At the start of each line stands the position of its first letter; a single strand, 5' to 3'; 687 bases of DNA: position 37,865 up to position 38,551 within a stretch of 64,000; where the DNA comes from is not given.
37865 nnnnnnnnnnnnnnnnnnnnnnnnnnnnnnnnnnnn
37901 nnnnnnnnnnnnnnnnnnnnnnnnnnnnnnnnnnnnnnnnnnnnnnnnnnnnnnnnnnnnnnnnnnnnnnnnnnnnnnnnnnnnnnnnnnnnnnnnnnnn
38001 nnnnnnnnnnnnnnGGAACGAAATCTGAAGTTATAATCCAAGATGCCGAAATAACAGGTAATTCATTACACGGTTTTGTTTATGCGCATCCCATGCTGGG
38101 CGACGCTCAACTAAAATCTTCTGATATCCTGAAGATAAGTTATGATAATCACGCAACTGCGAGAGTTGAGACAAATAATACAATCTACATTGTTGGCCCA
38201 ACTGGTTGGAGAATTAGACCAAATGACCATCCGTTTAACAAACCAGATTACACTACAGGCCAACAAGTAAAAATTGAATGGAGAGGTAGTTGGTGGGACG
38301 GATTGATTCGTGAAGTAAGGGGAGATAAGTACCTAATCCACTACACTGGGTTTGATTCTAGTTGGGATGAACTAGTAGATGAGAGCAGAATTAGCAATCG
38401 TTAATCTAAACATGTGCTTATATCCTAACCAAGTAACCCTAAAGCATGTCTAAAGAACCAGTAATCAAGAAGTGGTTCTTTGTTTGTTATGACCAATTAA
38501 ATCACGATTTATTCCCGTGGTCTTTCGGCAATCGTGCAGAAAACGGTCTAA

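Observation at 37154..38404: Eukaryote-like chromatin-reader and calcium-sensor domain combination: three Tudor/Agenet-like modules plus an EF-hand pair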

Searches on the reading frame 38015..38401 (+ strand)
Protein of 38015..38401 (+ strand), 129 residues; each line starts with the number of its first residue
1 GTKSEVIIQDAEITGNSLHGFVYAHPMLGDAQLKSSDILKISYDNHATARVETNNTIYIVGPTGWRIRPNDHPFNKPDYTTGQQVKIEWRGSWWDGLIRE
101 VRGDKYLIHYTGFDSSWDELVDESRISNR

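Call 60: search_protein_representatives(alignment_id=A9)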
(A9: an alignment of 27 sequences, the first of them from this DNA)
Query: 27 sequences, 129 profile positions. Proteins with E-value up to 0.001 (for the whole library): 2187; up to 1e-10: 674; up to 1e-30: 22. The best 150 are listed.
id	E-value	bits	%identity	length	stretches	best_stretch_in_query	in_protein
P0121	1.2e-61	222.3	-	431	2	3-128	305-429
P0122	3.6e-55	201.4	-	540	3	2-78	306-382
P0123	2.1e-53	195.7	-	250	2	2-78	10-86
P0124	6.9e-52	190.8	-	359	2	2-128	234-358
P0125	3.6e-49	182.0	-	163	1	2-126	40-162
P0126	2.9e-48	179.1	-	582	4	81-128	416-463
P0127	1.6e-43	163.8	-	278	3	68-128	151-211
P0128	4.1e-40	152.7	-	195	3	76-128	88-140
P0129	2.0e-39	150.5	-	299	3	77-128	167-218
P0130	5.8e-38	145.8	-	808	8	67-124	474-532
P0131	3.0e-37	143.5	-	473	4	72-128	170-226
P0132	6.9e-36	139.1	-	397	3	85-127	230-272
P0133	6.2e-35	136.0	-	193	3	76-128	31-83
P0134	1.1e-34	135.2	-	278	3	76-127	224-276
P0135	2.1e-33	131.0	-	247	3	80-127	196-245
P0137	1.4e-32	128.3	-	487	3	68-127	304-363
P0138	2.2e-32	127.7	-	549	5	78-128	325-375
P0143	2.5e-30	121.1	-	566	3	80-127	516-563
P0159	5.8e-28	113.4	-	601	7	80-128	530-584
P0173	6.6e-26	106.8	-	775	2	73-128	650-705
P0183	4.2e-25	104.2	-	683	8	66-128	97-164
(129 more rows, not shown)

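Call 62: search_protein_families(library=pfam, proteins=[P0126, P0127, P0128, P0130, P0131, P0137, P0138, P0143, P0159, P0173], max_evalue=0.01)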
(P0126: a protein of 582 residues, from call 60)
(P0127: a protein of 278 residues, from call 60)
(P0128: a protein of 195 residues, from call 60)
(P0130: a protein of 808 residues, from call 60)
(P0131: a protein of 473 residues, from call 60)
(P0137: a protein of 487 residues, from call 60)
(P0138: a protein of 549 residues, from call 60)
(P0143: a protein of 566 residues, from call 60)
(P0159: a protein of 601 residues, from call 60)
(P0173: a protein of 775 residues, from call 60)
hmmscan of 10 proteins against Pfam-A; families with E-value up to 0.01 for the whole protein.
P0126 (582 aa): 8 families
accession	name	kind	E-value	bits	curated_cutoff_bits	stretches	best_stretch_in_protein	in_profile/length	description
PF11717.14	Tudor-knot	-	1.7e-20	73.1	20.8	3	417-462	4-54/55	RNA binding activity-knot of a chromodomain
PF05641.18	Agenet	-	2.4e-17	63.6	27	3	534-581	8-60/61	Agenet domain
PF22732.2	MSL3_chromo-like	-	2.7e-14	53.4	28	1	440-464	41-65/78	MSL3 chromodomain-like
PF00656.27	Peptidase_C14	-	1e-07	32.3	21.4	1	64-282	2-229/233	Caspase domain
PF02820.24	MBT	-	2e-07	31.6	22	0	544-572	14-42/69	mbt repeat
PF16719.11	SAWADEE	-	4.1e-06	27.3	28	0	542-574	13-44/125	SAWADEE domain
PF20887.3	PWP3A-B_N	-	7.8e-05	24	27.4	0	420-439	2-21/95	PWWP domain-containing DNA repair factor 3A/B, N-terminal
PF18115.7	Tudor_3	-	0.0018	18.6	25.8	0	418-449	3-40/52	DNA repair protein Crb2 Tudor domain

P0127 (278 aa): 7 families
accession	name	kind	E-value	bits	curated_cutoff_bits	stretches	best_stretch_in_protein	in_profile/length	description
PF11717.14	Tudor-knot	-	1.6e-23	82.8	20.8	3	93-141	1-54/55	RNA binding activity-knot of a chromodomain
PF22732.2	MSL3_chromo-like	-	8e-17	61.5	28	3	186-210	39-63/78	MSL3 chromodomain-like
PF05641.18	Agenet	-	1.2e-10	42.1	27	2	106-141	16-57/61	Agenet domain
PF02820.24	MBT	-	2.3e-10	41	22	1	40-73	13-46/69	mbt repeat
PF18358.7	Tudor_4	-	2.5e-07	30.7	25.8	1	30-68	4-40/50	Histone methyltransferase Tudor domain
PF16719.11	SAWADEE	-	0.00011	22.7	28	0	40-117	14-91/125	SAWADEE domain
PF17516.8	ProQ_C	-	0.0012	18.6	23.3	0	90-116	2-28/51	ProQ C-terminal domain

P0128 (195 aa): 16 families
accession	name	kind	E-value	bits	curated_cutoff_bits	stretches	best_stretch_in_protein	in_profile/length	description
PF11717.14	Tudor-knot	-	2.5e-24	85.3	20.8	3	147-193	3-54/55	RNA binding activity-knot of a chromodomain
PF05641.18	Agenet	-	1.2e-17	64.6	27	3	38-85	1-59/61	Agenet domain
PF22732.2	MSL3_chromo-like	-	1.5e-16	60.6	28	3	60-83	40-63/78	MSL3 chromodomain-like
PF02820.24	MBT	-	6.2e-08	33.2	22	0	48-80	13-45/69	mbt repeat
PF18115.7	Tudor_3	-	2e-07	31.2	25.8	1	149-180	3-40/52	DNA repair protein Crb2 Tudor domain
PF16719.11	SAWADEE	-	3.3e-07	30.9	28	0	103-137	13-46/125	SAWADEE domain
PF17295.7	DUF5348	-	4.4e-06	27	22.8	0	35-62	22-50/68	Domain of unknown function (DUF5348)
PF18358.7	Tudor_4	-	3.4e-05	23.8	25.8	0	93-124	3-34/50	Histone methyltransferase Tudor domain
PF23327.1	Chromo_MORC2_6th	-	0.00012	22.1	27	0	36-77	4-50/63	ATPase MORC2, chromo domain-like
PF08402.16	TOBE_2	-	0.00051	20.5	21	0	23-46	46-69/76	TOBE domain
PF20887.3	PWP3A-B_N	-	0.0042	18.4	27.4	0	151-169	2-20/95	PWWP domain-containing DNA repair factor 3A/B, N-terminal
PF20260.4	PUA_4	-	0.0042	17.6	23.9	0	147-173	17-44/48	RNA methyltransferase PUA domain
PF24680.1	SH3_Hsr9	-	0.0042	17.3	27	0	150-176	1-28/116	Hsr-9 Tudor domain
PF24651.1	DUF7644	-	0.0046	17.8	27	0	105-133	4-31/70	Domain of unknown function (DUF7644)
PF08669.17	GCV_T_C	-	0.0046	17.3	25.9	0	35-56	54-75/80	Glycine cleavage T-protein C-terminal barrel domain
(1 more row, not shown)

P0130 (808 aa): 10 families
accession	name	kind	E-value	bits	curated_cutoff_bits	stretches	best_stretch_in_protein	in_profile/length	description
PF11717.14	Tudor-knot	-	2.4e-30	104.6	20.8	0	487-531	2-50/55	RNA binding activity-knot of a chromodomain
PF02820.24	MBT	-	1.1e-27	96.4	22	0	504-536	17-49/69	mbt repeat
PF16719.11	SAWADEE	-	3.2e-20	72.9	28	0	508-544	21-58/125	SAWADEE domain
PF22732.2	MSL3_chromo-like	-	2.5e-09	37.5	28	0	426-448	37-59/78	MSL3 chromodomain-like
PF18358.7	Tudor_4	-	1.6e-08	34.5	25.8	0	502-535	16-47/50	Histone methyltransferase Tudor domain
PF01453.30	B_lectin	-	9.4e-05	23.3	32.4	0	506-542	61-97/105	D-mannose binding lectin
PF14125.13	DUF4292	-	0.00035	20.7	23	0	512-543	149-180/209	Domain of unknown function (DUF4292)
PF00467.35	KOW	-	0.00063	19.9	22.3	0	759-775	15-31/32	KOW motif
PF01957.25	NfeD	-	0.0052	17.4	29.1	0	311-330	33-52/57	NfeD-like C-terminal, partner-binding domain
PF24870.1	DUF7735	-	0.0095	16.3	27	0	331-370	69-108/147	Domain of unknown function (DUF7735)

P0131 (473 aa): 17 families
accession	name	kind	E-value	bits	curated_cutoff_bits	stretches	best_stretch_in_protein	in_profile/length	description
PF12796.13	Ank_2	-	4.1e-27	95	27.3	2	314-403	2-88/90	Ankyrin repeats (3 copies)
PF00023.36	Ank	-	9.2e-25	85.8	21.1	3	342-372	2-32/33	Ankyrin repeat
PF11717.14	Tudor-knot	-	1.5e-24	86.1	20.8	4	41-89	1-54/55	RNA binding activity-knot of a chromodomain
PF13637.12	Ank_4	-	1.5e-18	66.9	22.7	2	314-353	2-41/50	Ankyrin repeats (many copies)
PF13606.12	Ank_3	-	2.4e-18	64.5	22.3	2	404-432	2-30/30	Ankyrin repeat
PF22732.2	MSL3_chromo-like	-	2.5e-14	53.5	28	3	65-95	39-69/78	MSL3 chromodomain-like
PF05641.18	Agenet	-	2.9e-11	44.1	27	1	113-157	4-58/61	Agenet domain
PF13857.12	Ank_5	-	1.1e-10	42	27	2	328-379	1-53/56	Ankyrin repeats (many copies)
PF00567.30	TUDOR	-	1.2e-06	29.1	23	1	164-214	43-92/121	Tudor domain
PF23327.1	Chromo_MORC2_6th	-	1.5e-06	28.3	27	0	42-87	4-54/63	ATPase MORC2, chromo domain-like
PF16719.11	SAWADEE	-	2.8e-05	24.6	28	0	188-226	12-50/125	SAWADEE domain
PF24680.1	SH3_Hsr9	-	0.00022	21.5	27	0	116-140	5-29/116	Hsr-9 Tudor domain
PF23745.1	ANK_LRRK2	-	0.00031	21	27.5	1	316-426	7-115/130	LRRK2 ANK repeat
PF15057.12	DUF4537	-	0.00083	19.8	27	0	35-63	51-81/120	Domain of unknown function (DUF4537)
PF18358.7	Tudor_4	-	0.0022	18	25.8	0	248-266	4-22/50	Histone methyltransferase Tudor domain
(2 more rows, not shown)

P0137 (487 aa): 13 families
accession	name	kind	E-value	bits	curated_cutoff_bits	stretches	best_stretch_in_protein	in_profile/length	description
PF11717.14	Tudor-knot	-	6.8e-20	71.2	20.8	3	323-364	9-55/55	RNA binding activity-knot of a chromodomain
PF08281.18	Sigma70_r4_2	-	2.5e-14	53.1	25.7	1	140-192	2-54/54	Sigma-70, region 4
PF22732.2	MSL3_chromo-like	-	4.7e-14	52.6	28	2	338-362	38-62/78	MSL3 chromodomain-like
PF05641.18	Agenet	-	4.5e-12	46.7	27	2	327-364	8-58/61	Agenet domain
PF04542.20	Sigma70_r2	-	9.9e-10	38.5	24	1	46-113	1-70/71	Sigma-70 region 2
PF04545.22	Sigma70_r4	-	2.2e-07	30.7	24.1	1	146-193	2-49/50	Sigma-70, region 4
PF13384.12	HTH_23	-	3.8e-05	23.8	24.6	1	151-187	4-40/50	Homeodomain-like domain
PF02820.24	MBT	-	0.00013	22.5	22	0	328-362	13-47/69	mbt repeat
PF00126.33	HTH_1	-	0.00068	20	26.6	1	163-203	12-55/60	Bacterial regulatory helix-turn-helix protein, lysR family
PF13556.12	HTH_30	-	0.00098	19.3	27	1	160-198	7-46/59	PucR C-terminal helix-turn-helix domain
PF13518.12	HTH_28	-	0.0023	18.4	25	1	154-190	2-38/52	Helix-turn-helix domain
PF07309.16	FlaF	-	0.0083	16.6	23.6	0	110-158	31-78/113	Flagellar protein FlaF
PF07638.17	Sigma70_ECF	-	0.0095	16.3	21.1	0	39-196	15-183/185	ECF sigma factor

P0138 (549 aa): 8 families
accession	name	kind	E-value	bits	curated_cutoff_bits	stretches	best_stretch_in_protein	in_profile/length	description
PF11717.14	Tudor-knot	-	9.3e-18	64.3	20.8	2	501-546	4-54/55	RNA binding activity-knot of a chromodomain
PF05641.18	Agenet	-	4.6e-16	59.5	27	2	501-546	1-57/61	Agenet domain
PF23327.1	Chromo_MORC2_6th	-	1.1e-13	51.1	27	0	327-351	4-28/63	ATPase MORC2, chromo domain-like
PF22732.2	MSL3_chromo-like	-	5.5e-12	46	28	2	399-442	16-68/78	MSL3 chromodomain-like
PF16719.11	SAWADEE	-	8.3e-08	32.8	28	0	340-415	15-93/125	SAWADEE domain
PF00656.27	Peptidase_C14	-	0.00011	22.4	21.4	1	88-194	45-146/233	Caspase domain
PF02820.24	MBT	-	0.00027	21.5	22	0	406-432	17-43/69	mbt repeat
PF13202.12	EF-hand_5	-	0.0015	18.4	25.9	1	218-232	8-22/25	EF hand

P0143 (566 aa): 15 families
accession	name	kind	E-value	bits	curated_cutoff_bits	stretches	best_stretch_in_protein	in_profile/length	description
PF00069.31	Pkinase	-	1.9e-51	175.4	31.7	1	139-384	1-253/263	Protein kinase domain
PF07714.23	PK_Tyr_Ser-Thr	-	5.5e-38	131.2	23.1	1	140-383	2-249/258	Protein tyrosine and serine/threonine kinase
PF11717.14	Tudor-knot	-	7.3e-22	77.5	20.8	2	519-563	5-54/55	RNA binding activity-knot of a chromodomain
PF05641.18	Agenet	-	1.1e-14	55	27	2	522-563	10-57/61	Agenet domain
PF22732.2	MSL3_chromo-like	-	4.9e-13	49.3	28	2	479-504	38-63/78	MSL3 chromodomain-like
PF12773.13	DZR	-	1e-07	32.4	27.3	1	10-99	1-45/45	Double zinc ribbon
PF16719.11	SAWADEE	-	2.7e-05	24.7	28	0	468-517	13-62/125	SAWADEE domain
PF13240.11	Zn_Ribbon_1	-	5.2e-05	23.3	25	1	9-28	1-20/23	zinc-ribbon domain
PF18358.7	Tudor_4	-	0.00011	22.1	25.8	0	518-536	4-22/50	Histone methyltransferase Tudor domain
PF03109.22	ABC1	-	0.00016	21.3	22.9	1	211-294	142-220/244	ABC1 atypical kinase-like domain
PF17667.7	Pkinase_fungal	-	0.00019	20.8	24.1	1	252-328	297-378/387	Fungal protein kinase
PF02820.24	MBT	-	0.00036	21.1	22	0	530-560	15-45/69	mbt repeat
PF01636.29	APH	-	0.00045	20.5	23.2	1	168-288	76-197/239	Phosphotransferase enzyme family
PF18912.6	DZR_2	-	0.0014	18.9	27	0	6-34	20-49/56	Double zinc ribbon domain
PF08271.17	Zn_Ribbon_TF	-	0.0052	16.8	29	0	8-37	1-35/43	TFIIB zinc-binding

P0159 (601 aa): 11 families
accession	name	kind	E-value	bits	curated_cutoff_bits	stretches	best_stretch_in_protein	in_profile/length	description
PF23327.1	Chromo_MORC2_6th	-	4.5e-38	129.3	27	6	362-412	4-53/63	ATPase MORC2, chromo domain-like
PF11717.14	Tudor-knot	-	3.6e-34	116.9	20.8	4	193-246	2-54/55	RNA binding activity-knot of a chromodomain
PF22732.2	MSL3_chromo-like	-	5.7e-17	62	28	0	456-498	17-62/78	MSL3 chromodomain-like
PF16719.11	SAWADEE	-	6.8e-17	62.2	28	0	541-585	13-51/125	SAWADEE domain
PF02820.24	MBT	-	1.3e-09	38.6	22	0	473-496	22-45/69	mbt repeat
PF22723.2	NA-iREase2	-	1.4e-08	35.5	27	0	21-78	20-77/119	NACHT-associated inactive Restriction Endonuclease 2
PF05641.18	Agenet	-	3.5e-07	31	27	0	542-583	16-57/61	Agenet domain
PF20066.5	Glyoxalase_8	-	9.1e-05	23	23.7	0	350-398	51-99/143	Glyoxalase superfamily protein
PF24680.1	SH3_Hsr9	-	0.00023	21.4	27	0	534-557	1-23/116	Hsr-9 Tudor domain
PF18358.7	Tudor_4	-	0.0018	18.3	25.8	0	18-66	1-41/50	Histone methyltransferase Tudor domain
PF21877.2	PH_NF1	-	0.0036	18.2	27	0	24-42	39-57/95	PH domain-like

P0173 (775 aa): 11 families
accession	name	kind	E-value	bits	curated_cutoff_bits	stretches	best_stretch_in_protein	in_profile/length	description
PF05641.18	Agenet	-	2.1e-11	44.6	27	2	730-771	10-57/61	Agenet domain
PF11717.14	Tudor-knot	-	2.9e-11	43.5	20.8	2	726-771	4-54/55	RNA binding activity-knot of a chromodomain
PF22732.2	MSL3_chromo-like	-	2.1e-08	34.5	28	1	680-705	39-64/78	MSL3 chromodomain-like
PF18358.7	Tudor_4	-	6.4e-06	26.1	25.8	0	726-766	4-42/50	Histone methyltransferase Tudor domain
PF02820.24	MBT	-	0.00018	22.1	22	0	667-700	11-44/69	mbt repeat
PF06003.18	SMN_Tudor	-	0.00029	21.3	22.7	0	722-759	2-43/58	Survival motor neuron protein (SMN), Tudor domain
PF15902.12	Sortilin-Vps10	-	0.00063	19.1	33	1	69-128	3-59/446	Sortilin, neurotensin receptor 3,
PF15899.11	BNR_6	-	0.0014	19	27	0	69-81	1-13/14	BNR-Asp box repeat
PF18115.7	Tudor_3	-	0.0015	18.8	25.8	0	733-757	9-39/52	DNA repair protein Crb2 Tudor domain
PF16719.11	SAWADEE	-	0.0061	17.1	28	0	734-771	12-48/125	SAWADEE domain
PF14870.12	PSII_BNR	-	0.0096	15.6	27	0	63-154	78-166/303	Photosynthesis system II assembly factor YCF48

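Call 63: list_cluster_members(proteins=[P0126, P0127, P0128, P0130, P0131, P0137, P0138, P0143, P0159, P0183])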
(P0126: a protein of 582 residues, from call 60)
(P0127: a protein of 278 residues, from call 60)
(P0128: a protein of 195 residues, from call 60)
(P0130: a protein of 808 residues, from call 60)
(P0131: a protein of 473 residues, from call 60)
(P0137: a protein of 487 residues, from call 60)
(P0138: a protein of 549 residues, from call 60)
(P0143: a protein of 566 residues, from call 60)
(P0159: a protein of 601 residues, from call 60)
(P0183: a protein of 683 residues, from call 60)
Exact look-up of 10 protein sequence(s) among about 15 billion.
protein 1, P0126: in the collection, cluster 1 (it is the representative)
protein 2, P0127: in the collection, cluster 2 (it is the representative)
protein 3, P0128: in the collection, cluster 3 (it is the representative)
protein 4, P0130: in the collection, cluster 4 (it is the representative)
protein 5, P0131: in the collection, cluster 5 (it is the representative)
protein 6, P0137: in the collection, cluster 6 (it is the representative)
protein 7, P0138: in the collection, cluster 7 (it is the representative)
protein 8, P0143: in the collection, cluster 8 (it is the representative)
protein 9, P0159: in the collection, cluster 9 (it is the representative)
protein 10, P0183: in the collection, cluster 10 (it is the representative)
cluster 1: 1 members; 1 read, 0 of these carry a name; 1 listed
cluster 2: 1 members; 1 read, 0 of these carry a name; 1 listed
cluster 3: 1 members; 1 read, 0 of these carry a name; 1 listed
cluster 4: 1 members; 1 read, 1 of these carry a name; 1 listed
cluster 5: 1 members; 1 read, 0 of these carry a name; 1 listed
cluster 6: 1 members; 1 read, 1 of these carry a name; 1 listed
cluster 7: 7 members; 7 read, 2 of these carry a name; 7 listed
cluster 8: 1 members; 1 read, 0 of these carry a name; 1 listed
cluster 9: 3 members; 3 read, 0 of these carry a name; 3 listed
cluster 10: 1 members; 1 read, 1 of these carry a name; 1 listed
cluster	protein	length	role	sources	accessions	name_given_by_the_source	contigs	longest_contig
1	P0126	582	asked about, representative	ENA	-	-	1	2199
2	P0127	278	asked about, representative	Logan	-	-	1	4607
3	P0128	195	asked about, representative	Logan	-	-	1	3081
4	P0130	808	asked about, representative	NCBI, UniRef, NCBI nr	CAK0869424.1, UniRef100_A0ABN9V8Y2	unnamed protein product [Prorocentrum cordatum] | Tudor domain-containing protein n=1 Tax=Prorocentrum cordatum TaxID=2364126 ... | unnamed protein product [Polarella glacialis]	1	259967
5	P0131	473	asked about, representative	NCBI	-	-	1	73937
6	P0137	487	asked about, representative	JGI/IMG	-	RNA polymerase sigma factor (sigma-70 family)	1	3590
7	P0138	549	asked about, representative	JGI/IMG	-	hypothetical protein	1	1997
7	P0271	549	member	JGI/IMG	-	RNA binding activity-knot of a chromodomain/Caspase domain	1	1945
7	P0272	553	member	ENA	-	-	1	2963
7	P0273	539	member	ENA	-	-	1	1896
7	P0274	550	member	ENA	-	-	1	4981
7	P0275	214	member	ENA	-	-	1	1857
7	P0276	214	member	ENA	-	-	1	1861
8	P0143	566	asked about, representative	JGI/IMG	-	-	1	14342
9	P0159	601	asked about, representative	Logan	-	-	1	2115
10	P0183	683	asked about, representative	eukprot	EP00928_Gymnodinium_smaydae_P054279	TRINITY_DN38086_c0_g1_i1.p1 TRINITY_DN38086_c0_g1~~TRINITY_DN38086_c0_g1_i1.p1 ORF ...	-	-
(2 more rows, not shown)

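Call 77: search_protein_families(library=pfam, alignment_id=A10, max_evalue=0.00001)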
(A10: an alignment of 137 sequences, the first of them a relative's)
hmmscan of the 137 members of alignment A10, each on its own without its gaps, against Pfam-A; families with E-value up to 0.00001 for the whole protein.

A. member 1, P0126 (582 aa): 6 families
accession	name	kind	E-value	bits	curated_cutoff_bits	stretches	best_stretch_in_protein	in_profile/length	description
PF11717.14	Tudor-knot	-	1.7e-20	73.1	20.8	2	417-462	4-54/55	RNA binding activity-knot of a chromodomain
PF05641.18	Agenet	-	2.4e-17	63.6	27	1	534-581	8-60/61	Agenet domain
PF22732.2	MSL3_chromo-like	-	2.7e-14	53.4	28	0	440-464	41-65/78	MSL3 chromodomain-like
PF00656.27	Peptidase_C14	-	1e-07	32.3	21.4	1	64-282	2-229/233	Caspase domain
PF02820.24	MBT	-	2e-07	31.6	22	0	544-572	14-42/69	mbt repeat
PF16719.11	SAWADEE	-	4.1e-06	27.3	28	0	542-574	13-44/125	SAWADEE domain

B. families by the number of members that match (of 137 scanned): 36 families (the first 25 are shown)
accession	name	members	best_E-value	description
PF11717.14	Tudor-knot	119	3.6e-34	RNA binding activity-knot of a chromodomain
PF05641.18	Agenet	118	3.8e-27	Agenet domain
PF22732.2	MSL3_chromo-like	113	1e-18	MSL3 chromodomain-like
PF02820.24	MBT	52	7.6e-30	mbt repeat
PF18358.7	Tudor_4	44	5.7e-18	Histone methyltransferase Tudor domain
PF23327.1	Chromo_MORC2_6th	24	4.5e-38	ATPase MORC2, chromo domain-like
PF16719.11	SAWADEE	20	3.2e-20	SAWADEE domain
PF00656.27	Peptidase_C14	6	3.8e-18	Caspase domain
PF18115.7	Tudor_3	6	7e-08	DNA repair protein Crb2 Tudor domain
PF12796.13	Ank_2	3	4.1e-27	Ankyrin repeats (3 copies)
PF00023.36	Ank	3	9.2e-25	Ankyrin repeat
PF13637.12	Ank_4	3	1.5e-18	Ankyrin repeats (many copies)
PF13606.12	Ank_3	3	2.4e-18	Ankyrin repeat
PF08281.18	Sigma70_r4_2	3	1.3e-14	Sigma-70, region 4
PF13857.12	Ank_5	3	1.5e-13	Ankyrin repeats (many copies)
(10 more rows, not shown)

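Call 81: search_protein_families(library=ncbifam, proteins=[P0122], max_evalue=1)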
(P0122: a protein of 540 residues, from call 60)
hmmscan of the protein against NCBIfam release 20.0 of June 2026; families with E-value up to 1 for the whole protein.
P0122 (540 aa): 2 families
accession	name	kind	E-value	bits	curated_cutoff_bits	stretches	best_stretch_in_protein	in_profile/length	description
NF041410.1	XopAW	subfamily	0.046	13.5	120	1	233-294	28-89/235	XopAW family type III secretion system calcium-binding effector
NF010948.0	PRK14368.1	equivalog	0.11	11.8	291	1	212-251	84-123/193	Maf-like protein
